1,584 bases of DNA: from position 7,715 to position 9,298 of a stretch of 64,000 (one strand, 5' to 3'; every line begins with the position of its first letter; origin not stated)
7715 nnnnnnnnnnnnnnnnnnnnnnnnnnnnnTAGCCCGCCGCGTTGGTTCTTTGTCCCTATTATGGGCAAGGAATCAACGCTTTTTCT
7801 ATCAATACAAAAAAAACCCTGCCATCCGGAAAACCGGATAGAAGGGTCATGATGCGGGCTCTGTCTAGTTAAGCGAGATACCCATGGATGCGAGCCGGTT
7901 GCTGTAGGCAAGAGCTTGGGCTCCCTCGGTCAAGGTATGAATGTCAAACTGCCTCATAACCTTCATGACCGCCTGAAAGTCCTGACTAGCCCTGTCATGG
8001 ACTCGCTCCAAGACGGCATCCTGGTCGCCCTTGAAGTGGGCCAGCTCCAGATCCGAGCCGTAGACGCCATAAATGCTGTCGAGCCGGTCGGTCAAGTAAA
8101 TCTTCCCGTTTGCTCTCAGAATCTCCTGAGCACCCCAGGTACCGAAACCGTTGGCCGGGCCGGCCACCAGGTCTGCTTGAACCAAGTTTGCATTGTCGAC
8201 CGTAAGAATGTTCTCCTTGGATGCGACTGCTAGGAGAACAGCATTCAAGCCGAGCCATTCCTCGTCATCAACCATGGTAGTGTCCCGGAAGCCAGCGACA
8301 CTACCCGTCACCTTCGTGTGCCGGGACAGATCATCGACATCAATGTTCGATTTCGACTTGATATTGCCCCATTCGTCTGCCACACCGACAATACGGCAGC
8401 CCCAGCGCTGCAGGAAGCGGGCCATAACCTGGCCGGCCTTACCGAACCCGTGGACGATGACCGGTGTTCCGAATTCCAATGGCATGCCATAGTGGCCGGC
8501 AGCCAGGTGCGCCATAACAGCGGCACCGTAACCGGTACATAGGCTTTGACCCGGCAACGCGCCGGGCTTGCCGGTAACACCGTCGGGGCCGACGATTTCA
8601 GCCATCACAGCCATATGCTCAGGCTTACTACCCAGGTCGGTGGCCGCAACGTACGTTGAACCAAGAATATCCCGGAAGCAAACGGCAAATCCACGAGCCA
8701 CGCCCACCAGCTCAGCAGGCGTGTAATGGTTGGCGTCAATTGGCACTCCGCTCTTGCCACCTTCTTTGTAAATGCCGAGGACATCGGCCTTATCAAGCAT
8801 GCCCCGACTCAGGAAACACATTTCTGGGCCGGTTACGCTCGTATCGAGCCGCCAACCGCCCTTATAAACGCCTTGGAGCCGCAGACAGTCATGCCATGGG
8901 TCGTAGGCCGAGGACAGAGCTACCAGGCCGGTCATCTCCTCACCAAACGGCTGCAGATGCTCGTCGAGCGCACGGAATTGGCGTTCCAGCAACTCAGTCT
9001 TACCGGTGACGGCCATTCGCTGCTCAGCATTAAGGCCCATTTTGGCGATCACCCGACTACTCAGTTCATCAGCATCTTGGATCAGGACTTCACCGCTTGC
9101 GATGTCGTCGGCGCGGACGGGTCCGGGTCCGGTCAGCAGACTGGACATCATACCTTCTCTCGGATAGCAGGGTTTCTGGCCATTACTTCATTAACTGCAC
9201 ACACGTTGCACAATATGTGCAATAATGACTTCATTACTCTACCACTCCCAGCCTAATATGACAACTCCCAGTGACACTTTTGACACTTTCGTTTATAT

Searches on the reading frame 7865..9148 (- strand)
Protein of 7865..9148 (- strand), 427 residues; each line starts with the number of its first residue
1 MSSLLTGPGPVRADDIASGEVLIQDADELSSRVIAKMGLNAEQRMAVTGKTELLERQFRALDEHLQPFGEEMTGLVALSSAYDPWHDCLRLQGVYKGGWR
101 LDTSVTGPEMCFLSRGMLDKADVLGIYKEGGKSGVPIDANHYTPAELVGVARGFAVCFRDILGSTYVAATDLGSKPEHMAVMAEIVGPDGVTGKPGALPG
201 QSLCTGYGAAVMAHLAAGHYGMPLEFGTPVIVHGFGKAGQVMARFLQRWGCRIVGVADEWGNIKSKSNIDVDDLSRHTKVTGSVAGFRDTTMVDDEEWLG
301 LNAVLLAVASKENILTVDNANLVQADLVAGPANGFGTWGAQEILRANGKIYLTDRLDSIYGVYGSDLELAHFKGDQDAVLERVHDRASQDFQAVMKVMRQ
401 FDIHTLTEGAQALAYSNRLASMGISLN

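Call 5: search_protein_families(library=pfam, proteins=[window:7865-9148:-], max_evalue=0.01)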
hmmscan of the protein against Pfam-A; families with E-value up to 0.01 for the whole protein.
window:7865-9148:- (427 aa): 2 families
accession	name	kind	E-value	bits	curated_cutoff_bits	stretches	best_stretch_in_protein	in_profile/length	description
PF00208.27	ELFV_dehydrog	-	1.6e-25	90.7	23.4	1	202-415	7-230/241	Glutamate/Leucine/Phenylalanine/Valine dehydrogenase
PF02812.23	ELFV_dehydrog_N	-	3.7e-11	43.3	25.3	1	92-184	32-125/129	Glu/Leu/Phe/Val dehydrogenase, dimerisation domain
